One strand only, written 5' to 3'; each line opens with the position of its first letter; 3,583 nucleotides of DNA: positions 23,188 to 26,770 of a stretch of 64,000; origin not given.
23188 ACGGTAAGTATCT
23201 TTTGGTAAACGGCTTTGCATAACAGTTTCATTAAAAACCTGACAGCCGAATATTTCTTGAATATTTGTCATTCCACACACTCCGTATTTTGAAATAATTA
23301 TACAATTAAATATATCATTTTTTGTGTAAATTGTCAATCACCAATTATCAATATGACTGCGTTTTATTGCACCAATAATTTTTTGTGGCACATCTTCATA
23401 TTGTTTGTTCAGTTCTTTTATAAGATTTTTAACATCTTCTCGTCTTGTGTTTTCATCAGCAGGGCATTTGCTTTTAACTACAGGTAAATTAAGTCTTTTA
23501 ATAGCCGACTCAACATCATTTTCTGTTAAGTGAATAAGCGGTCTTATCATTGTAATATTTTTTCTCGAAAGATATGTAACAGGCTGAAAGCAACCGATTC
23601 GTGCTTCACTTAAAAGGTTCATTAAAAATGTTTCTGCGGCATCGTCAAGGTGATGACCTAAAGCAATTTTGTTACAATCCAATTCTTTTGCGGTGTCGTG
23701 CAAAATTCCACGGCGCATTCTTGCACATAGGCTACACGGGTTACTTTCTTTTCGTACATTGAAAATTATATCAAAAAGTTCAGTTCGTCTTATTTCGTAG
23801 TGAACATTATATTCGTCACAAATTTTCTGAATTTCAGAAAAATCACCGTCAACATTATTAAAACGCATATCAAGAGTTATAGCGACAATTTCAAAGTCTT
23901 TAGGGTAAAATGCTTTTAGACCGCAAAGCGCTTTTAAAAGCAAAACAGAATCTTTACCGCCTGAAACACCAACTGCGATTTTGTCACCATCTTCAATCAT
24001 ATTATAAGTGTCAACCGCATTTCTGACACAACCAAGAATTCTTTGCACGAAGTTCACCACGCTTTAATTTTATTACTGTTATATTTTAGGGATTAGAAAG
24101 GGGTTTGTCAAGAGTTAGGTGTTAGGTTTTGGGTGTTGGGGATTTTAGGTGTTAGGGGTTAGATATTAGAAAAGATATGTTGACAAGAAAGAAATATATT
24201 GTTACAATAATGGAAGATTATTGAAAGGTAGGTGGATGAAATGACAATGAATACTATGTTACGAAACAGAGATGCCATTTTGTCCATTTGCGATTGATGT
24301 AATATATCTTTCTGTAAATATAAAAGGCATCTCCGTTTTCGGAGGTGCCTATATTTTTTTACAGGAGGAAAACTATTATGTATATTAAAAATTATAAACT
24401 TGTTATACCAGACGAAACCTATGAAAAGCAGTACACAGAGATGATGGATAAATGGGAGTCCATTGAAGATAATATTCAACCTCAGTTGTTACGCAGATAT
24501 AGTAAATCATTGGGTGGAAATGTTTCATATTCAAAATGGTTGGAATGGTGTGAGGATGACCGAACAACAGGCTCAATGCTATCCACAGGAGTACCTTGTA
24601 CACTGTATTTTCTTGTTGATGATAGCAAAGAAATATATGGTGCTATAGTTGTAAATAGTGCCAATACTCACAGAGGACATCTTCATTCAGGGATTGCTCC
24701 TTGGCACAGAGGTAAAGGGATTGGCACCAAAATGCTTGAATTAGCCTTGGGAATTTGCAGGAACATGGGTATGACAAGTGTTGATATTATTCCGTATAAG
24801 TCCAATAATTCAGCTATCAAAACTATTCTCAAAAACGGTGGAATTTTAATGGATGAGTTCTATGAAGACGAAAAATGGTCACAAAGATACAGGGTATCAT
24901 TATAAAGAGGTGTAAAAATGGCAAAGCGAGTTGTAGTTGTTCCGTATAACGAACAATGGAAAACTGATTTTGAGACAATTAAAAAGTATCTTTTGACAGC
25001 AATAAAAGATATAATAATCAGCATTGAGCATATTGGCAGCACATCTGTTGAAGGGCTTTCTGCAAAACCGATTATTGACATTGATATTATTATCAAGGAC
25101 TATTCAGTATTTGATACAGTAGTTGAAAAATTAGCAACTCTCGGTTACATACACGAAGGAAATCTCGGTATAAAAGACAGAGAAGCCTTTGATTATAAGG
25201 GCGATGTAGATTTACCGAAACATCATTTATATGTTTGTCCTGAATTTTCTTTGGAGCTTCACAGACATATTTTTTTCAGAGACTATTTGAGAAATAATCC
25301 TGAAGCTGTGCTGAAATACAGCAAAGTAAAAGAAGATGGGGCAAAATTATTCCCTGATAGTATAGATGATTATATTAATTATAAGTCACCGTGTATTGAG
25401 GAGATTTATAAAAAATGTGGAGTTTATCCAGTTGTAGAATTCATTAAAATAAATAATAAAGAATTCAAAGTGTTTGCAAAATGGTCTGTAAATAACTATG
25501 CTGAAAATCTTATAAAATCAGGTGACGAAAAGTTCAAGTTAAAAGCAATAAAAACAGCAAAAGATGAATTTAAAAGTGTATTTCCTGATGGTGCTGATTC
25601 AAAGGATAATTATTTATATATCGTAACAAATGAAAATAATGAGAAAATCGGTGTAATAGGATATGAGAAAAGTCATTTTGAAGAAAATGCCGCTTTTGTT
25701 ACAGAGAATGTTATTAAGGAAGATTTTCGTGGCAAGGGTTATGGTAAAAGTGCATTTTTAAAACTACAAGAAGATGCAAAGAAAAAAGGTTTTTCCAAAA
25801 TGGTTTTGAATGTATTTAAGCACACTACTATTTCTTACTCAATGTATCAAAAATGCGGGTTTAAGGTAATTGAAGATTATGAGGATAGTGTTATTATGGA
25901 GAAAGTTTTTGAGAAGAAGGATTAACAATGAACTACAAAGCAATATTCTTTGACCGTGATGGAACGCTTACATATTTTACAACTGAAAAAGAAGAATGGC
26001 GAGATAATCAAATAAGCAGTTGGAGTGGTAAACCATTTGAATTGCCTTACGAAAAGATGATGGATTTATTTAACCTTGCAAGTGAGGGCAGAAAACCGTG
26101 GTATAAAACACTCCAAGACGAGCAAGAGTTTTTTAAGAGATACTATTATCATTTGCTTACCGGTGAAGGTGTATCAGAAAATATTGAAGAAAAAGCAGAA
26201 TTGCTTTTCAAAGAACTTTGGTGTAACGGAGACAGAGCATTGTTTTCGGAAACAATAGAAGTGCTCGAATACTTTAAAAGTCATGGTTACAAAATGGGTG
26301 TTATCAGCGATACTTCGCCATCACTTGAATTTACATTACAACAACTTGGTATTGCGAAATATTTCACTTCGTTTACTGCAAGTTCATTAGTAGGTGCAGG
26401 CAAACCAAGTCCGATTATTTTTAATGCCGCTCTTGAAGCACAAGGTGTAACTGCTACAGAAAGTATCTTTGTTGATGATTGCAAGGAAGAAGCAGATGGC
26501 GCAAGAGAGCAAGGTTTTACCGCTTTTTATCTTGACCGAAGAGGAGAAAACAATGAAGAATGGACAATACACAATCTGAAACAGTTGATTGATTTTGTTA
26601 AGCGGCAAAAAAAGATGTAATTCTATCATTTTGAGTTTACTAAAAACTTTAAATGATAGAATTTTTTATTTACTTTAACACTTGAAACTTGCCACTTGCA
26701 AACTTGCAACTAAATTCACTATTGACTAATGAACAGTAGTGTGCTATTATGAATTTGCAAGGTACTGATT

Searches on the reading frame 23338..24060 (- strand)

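Call 5: search_protein_families(library=pfam, proteins=[window:23338-24060:-], max_evalue=0.01)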
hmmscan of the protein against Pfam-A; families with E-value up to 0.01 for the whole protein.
window:23338-24060:- (240 aa): 4 families
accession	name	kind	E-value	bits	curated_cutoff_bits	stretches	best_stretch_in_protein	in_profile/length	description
PF01171.26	ATP_bind_3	-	2e-23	83.5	27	1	27-210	1-179/182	PP-loop family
PF03054.22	tRNA_Me_trans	-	0.00013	22.1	20.6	1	27-141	2-131/202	tRNA methyl transferase HUP domain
PF02540.23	NAD_synthase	-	0.0025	17.4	21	0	8-128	5-121/242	NAD synthase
PF01507.26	PAPS_reduct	-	0.0061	17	22.5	0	169-195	131-157/175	Phosphoadenosine phosphosulfate reductase domain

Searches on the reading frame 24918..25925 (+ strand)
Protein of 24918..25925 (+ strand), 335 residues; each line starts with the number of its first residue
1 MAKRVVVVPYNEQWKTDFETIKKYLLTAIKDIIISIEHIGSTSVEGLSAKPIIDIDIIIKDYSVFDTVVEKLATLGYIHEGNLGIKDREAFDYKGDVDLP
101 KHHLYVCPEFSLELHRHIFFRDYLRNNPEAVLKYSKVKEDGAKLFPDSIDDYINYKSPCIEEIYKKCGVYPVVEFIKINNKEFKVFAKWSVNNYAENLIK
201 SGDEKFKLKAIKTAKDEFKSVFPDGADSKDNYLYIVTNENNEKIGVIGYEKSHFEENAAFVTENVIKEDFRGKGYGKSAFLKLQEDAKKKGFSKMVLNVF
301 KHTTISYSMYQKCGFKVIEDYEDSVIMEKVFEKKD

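Call 5: search_protein_families(library=pfam, proteins=[window:24918-25925:+], max_evalue=0.01)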
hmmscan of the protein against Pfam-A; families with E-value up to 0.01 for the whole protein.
window:24918-25925:+ (335 aa): 9 families
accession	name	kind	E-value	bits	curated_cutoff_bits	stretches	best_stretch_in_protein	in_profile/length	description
PF04229.20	GrpB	-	2e-47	161.8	25.5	1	5-166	2-159/159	GrpB protein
PF00583.31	Acetyltransf_1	-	1.6e-13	51.3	20.7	1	227-315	28-116/116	Acetyltransferase (GNAT) family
PF13508.13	Acetyltransf_7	-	1.1e-07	32.6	27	1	232-317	3-84/84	Acetyltransferase (GNAT) domain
PF13673.13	Acetyltransf_10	-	3.2e-07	30.8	23.6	1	209-320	15-112/128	Acetyltransferase (GNAT) domain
PF13302.13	Acetyltransf_3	-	1.5e-06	29.4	25.4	1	214-316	37-138/138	Acetyltransferase (GNAT) domain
PF08445.16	FR47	-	0.00035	20.9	22.1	1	266-320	29-82/86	FR47-like protein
PF13420.13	Acetyltransf_4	-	0.00081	19.9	24.3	1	205-322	24-141/155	Acetyltransferase (GNAT) domain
PF14542.12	Acetyltransf_CG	-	0.0074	16.8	30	0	237-292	5-58/80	GCN5-related N-acetyl-transferase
PF10416.15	IBD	-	0.0099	16.3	25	0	149-202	37-90/128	Transcription-initiator DNA-binding domain IBD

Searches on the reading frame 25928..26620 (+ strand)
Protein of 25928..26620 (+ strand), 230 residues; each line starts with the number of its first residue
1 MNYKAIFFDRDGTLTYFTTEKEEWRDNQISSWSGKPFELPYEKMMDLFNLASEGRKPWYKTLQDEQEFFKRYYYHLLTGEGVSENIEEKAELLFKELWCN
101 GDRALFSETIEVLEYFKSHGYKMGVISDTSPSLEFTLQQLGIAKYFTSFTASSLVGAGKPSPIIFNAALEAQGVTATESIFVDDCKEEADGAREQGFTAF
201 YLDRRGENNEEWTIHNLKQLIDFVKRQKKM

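Call 5: search_protein_families(library=pfam, proteins=[window:25928-26620:+], max_evalue=0.01)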
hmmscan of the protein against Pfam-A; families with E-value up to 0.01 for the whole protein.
window:25928-26620:+ (230 aa): 4 families
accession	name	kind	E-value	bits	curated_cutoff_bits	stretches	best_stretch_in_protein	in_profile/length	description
PF00702.32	Hydrolase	-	2.8e-22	80.5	26.4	1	3-194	1-189/191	haloacid dehalogenase-like hydrolase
PF13419.12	HAD_2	-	1.2e-14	55.2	23.8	1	104-198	79-174/178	Haloacid dehalogenase-like hydrolase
PF03767.20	Acid_phosphat_B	-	0.00035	20.6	27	0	186-220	126-160/230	HAD superfamily, subfamily IIIB (Acid phosphatase)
PF13242.12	Hydrolase_like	-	0.009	16.3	22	0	157-200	2-46/75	HAD-hyrolase-like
